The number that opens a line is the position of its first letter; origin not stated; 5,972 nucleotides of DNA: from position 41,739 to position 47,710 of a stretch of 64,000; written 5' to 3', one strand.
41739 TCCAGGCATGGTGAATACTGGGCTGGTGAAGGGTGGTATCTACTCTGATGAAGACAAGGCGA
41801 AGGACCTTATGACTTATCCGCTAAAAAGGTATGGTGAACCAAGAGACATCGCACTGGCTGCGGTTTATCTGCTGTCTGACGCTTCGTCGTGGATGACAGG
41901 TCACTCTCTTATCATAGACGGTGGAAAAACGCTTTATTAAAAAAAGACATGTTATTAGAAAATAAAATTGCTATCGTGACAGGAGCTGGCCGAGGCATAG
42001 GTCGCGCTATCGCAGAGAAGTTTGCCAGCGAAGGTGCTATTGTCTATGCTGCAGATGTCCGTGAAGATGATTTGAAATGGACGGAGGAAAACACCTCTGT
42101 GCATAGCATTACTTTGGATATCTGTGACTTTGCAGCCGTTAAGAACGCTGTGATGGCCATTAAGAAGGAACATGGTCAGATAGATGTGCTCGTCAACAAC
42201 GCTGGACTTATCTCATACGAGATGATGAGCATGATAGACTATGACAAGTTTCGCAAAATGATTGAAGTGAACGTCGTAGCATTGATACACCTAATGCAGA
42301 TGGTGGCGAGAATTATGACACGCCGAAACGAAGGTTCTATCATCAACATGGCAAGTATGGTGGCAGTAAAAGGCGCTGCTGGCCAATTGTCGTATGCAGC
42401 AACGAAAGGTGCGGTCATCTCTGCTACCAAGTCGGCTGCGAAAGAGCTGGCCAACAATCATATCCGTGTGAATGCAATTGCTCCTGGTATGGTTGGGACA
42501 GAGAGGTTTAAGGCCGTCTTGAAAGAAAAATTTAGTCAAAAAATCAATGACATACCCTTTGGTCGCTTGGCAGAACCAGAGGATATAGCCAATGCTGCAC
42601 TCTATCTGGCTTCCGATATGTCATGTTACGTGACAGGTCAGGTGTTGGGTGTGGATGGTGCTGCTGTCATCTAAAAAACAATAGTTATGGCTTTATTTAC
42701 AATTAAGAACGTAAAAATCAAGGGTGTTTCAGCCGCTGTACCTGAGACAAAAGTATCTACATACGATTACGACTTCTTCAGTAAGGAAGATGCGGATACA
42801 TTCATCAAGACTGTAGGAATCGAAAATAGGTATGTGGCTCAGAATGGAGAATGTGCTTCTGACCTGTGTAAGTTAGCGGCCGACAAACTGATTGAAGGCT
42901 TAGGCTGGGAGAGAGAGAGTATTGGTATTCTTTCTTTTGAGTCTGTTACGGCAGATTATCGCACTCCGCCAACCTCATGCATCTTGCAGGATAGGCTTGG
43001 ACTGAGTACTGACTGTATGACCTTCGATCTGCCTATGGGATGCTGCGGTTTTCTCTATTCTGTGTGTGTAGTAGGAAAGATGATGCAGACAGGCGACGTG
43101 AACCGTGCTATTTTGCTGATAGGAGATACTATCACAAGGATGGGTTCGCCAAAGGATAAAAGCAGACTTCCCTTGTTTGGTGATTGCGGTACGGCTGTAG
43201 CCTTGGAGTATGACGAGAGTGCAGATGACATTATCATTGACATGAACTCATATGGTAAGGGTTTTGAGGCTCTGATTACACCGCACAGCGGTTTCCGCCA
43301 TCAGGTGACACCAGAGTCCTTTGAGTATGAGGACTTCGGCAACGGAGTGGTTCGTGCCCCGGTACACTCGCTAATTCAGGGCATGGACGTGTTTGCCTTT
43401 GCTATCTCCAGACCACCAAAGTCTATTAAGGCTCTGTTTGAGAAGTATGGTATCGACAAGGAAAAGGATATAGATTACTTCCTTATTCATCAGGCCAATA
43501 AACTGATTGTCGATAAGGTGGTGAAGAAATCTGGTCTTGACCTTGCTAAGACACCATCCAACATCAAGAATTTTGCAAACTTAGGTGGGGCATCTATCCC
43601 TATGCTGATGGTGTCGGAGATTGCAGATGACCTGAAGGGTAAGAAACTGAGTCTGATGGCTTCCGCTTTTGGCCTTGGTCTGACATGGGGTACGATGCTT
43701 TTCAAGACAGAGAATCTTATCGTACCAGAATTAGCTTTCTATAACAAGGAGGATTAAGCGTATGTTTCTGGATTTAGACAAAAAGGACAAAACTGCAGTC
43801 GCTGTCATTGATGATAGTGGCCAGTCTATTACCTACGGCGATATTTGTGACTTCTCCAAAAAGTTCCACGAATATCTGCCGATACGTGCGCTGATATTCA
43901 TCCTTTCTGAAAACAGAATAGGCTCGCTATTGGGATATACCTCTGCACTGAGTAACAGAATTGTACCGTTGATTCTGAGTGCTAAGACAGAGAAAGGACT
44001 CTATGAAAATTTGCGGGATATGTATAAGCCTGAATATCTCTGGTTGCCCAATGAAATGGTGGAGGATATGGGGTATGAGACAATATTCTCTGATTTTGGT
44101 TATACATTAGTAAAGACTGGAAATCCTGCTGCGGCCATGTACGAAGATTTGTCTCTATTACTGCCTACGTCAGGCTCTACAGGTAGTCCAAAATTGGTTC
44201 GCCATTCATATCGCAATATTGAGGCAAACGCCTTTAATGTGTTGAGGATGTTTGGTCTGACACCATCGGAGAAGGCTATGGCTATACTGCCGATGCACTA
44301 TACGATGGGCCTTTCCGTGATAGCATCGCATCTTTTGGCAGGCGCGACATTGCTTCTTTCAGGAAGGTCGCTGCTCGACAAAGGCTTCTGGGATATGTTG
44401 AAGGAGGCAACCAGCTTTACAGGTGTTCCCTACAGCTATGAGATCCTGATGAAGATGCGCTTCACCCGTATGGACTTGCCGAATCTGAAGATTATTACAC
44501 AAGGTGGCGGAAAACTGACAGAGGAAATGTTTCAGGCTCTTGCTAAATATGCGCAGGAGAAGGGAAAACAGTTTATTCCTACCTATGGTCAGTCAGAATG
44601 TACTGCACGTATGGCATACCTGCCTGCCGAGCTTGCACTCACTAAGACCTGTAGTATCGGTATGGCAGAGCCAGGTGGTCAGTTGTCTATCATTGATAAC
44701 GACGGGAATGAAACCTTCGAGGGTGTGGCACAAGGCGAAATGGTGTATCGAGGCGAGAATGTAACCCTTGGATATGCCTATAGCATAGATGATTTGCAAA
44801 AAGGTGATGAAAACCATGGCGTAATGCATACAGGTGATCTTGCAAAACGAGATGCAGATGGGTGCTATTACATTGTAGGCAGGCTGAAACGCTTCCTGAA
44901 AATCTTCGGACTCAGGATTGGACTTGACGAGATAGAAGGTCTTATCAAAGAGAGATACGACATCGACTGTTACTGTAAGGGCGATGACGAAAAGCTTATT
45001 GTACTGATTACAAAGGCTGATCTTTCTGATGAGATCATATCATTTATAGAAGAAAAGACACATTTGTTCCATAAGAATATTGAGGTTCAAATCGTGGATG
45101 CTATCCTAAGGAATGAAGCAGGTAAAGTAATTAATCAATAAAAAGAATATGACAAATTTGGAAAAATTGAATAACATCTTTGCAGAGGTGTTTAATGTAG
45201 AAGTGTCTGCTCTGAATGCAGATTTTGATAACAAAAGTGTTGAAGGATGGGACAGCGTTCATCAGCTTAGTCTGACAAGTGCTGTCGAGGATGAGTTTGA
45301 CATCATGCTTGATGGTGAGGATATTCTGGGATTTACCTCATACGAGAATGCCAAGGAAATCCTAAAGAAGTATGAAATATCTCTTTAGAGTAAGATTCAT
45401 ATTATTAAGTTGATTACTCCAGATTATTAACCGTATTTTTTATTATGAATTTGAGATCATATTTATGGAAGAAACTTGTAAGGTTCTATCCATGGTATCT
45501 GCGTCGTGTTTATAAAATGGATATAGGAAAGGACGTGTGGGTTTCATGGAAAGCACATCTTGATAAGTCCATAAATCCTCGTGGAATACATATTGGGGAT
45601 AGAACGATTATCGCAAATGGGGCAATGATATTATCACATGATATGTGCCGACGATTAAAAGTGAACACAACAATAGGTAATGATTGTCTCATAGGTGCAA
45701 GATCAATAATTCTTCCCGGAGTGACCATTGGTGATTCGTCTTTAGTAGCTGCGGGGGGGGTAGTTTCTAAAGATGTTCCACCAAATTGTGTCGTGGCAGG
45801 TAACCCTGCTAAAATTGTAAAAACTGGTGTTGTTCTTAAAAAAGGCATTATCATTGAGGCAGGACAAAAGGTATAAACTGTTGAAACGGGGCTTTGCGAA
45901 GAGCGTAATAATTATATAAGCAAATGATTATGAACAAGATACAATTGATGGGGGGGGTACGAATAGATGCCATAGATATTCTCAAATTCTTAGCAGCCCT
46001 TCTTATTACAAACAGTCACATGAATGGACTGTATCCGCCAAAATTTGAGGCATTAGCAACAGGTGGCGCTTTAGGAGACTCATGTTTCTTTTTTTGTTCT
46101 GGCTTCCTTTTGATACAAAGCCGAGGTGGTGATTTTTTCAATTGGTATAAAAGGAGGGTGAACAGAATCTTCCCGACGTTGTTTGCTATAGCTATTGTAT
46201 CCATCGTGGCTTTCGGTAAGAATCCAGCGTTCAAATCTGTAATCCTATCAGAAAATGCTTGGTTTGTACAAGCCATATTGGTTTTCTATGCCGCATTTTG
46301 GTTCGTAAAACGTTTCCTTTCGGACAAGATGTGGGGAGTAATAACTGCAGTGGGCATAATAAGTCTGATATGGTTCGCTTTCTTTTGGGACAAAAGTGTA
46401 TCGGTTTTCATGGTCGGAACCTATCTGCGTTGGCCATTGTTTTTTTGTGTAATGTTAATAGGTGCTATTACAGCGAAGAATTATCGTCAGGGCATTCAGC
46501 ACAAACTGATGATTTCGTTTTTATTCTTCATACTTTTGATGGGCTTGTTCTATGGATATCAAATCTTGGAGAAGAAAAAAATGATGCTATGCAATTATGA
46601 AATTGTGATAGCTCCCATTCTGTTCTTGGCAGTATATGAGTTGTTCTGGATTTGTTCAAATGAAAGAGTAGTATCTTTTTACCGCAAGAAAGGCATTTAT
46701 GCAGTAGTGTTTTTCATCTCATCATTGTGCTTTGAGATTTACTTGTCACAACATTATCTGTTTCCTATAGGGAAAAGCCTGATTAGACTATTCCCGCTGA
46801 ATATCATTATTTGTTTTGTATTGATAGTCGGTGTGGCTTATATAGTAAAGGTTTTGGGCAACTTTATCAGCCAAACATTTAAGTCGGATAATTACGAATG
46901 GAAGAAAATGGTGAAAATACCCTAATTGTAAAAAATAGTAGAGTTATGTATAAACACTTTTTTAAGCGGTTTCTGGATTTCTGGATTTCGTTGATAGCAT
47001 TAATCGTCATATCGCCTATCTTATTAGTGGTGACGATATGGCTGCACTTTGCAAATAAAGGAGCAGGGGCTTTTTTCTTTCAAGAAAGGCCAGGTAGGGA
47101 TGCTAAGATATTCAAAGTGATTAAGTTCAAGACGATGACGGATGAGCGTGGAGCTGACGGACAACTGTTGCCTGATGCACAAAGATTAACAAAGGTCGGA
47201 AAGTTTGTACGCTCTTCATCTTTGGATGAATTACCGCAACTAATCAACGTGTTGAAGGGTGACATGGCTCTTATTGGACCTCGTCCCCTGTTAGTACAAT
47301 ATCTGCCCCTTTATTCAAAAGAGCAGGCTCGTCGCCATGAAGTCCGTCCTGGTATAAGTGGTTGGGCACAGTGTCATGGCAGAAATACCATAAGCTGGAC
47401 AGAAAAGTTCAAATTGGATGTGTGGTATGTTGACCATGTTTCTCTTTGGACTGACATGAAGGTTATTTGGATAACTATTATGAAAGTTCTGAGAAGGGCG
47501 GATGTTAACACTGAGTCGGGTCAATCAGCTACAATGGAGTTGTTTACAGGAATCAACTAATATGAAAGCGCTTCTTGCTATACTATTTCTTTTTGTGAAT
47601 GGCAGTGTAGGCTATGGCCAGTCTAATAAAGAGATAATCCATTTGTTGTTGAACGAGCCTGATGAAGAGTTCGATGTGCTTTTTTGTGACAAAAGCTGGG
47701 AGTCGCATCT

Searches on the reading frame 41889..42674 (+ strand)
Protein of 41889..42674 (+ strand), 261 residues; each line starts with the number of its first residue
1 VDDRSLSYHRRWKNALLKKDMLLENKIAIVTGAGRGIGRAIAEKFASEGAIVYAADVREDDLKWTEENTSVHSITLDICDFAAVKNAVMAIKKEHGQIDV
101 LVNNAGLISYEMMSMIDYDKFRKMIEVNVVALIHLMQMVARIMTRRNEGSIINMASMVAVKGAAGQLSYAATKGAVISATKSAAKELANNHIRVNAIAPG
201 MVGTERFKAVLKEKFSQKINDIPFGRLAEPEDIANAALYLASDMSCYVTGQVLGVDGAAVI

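Call 8: search_protein_families(library=pfam, proteins=[window:41889-42674:+], max_evalue=0.00001)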
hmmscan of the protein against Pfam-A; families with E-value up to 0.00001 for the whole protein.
window:41889-42674:+ (261 aa): 3 families
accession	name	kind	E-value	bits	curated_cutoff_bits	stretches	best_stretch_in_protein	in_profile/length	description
PF13561.12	adh_short_C2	-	1.4e-58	198.7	27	1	32-257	1-233/236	Enoyl-(Acyl carrier protein) reductase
PF00106.31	adh_short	-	1.8e-52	178.1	26.6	1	26-210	1-190/195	short chain dehydrogenase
PF08659.16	KR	-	5.7e-14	52.9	22.6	1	29-174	4-154/180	KR domain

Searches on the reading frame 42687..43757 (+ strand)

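Call 8: search_protein_families(library=pfam, proteins=[window:42687-43757:+], max_evalue=0.00001)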
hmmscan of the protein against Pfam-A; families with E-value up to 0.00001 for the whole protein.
window:42687-43757:+ (356 aa): 2 families
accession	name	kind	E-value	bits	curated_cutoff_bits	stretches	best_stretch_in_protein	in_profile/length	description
PF08541.16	ACP_syn_III_C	-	7.6e-19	68.1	26.6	1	259-340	8-89/90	3-Oxoacyl-[acyl-carrier-protein (ACP)] synthase III C terminal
PF08545.16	ACP_syn_III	-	4.6e-12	46.1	24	1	113-187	1-75/80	3-Oxoacyl-[acyl-carrier-protein (ACP)] synthase III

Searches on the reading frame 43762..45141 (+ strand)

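Call 8: search_protein_families(library=pfam, proteins=[window:43762-45141:+], max_evalue=0.00001)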
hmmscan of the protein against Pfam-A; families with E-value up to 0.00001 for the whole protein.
window:43762-45141:+ (459 aa): 1 family
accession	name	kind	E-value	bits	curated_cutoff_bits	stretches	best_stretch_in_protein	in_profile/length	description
PF00501.34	AMP-binding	-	1.4e-35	123.3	29.9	1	122-338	156-383/384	AMP-binding enzyme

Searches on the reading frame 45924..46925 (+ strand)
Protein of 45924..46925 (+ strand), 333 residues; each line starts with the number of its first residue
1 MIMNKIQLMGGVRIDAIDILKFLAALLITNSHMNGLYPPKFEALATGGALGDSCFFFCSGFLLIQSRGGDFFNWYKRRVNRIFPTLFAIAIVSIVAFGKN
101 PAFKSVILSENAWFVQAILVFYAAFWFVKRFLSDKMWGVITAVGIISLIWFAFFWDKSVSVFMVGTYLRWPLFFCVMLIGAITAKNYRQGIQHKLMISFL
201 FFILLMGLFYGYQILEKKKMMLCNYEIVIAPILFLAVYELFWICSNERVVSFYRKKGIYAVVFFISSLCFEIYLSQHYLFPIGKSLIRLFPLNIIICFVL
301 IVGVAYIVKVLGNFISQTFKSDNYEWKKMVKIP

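Call 11: search_protein_families(library=pfam, proteins=[window:45924-46925:+], max_evalue=0.001)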
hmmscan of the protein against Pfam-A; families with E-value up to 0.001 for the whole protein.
window:45924-46925:+ (333 aa): 1 family
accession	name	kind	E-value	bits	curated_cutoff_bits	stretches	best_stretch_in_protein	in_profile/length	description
PF01757.29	Acyl_transf_3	-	7.9e-23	81.5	31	1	15-308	2-324/326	Acyltransferase domain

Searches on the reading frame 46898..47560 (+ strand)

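Call 11: search_protein_families(library=pfam, proteins=[window:46898-47560:+], max_evalue=0.001)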
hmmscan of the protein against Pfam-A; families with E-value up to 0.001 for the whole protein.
window:46898-47560:+ (220 aa): 1 family
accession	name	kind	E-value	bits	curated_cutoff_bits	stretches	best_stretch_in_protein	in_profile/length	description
PF02397.22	Bac_transf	-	1.8e-60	204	27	1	23-198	1-178/179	Bacterial sugar transferase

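Call 61: search_protein_families(library=ncbifam, proteins=[window:46898-47560:+], max_evalue=0.00001)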
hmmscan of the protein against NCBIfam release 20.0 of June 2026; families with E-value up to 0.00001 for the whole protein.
window:46898-47560:+ (220 aa): 10 families
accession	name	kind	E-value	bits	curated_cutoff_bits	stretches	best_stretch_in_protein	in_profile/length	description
TIGR03025.1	EPS_sugtrans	subfamily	2.5e-67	228.1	295.55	1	18-200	253-441/445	exopolysaccharide biosynthesis polyprenyl glycosylphosphotransferase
TIGR03023.1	WcaJ_sugtrans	equivalog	3.5e-58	198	410.75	1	11-200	250-449/453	undecaprenyl-phosphate glucose phosphotransferase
TIGR03022.1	WbaP_sugtrans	subfamily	3.6e-53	181.4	403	1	18-200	254-452/456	undecaprenyl-phosphate galactose phosphotransferase WbaP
NF052601.1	undeca_RfbP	equivalog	1.6e-46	158.6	330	2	93-198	131-236/244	undecaprenyl-phosphate galactose phosphotransferase family protein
TIGR03013.1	EpsB_2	subfamily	6.3e-42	144.2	393.35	1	16-198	248-437/443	TIGR03013 family XrtA/PEP-CTERM system glycosyltransferase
NF007518.0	PRK10124.1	equivalog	4.3e-38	131.2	684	1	20-197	271-457/464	undecaprenyl-phosphate glucose phosphotransferase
NF041877.1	EPS_EpsZ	equivalog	4.6e-37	127.7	800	1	21-198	264-453/459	exopolysaccharide biosynthesis polyisoprenyl-phosphate hexose-1-phosphate transferase EpsZ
NF050817.1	PolSacchBiosHfsE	equivalog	8e-36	123.7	750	1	18-198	267-460/467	polysaccharide biosynthesis protein HfsE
NF011751.0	PRK15204.1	equivalog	2.1e-35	122.3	907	1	18-201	275-473/476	undecaprenyl-phosphate galactose phosphotransferase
NF045514.1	glycotran_HepC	equivalog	1.2e-24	86.8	140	1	18-132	112-213/220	heterocyst development glycosyltransferase HepC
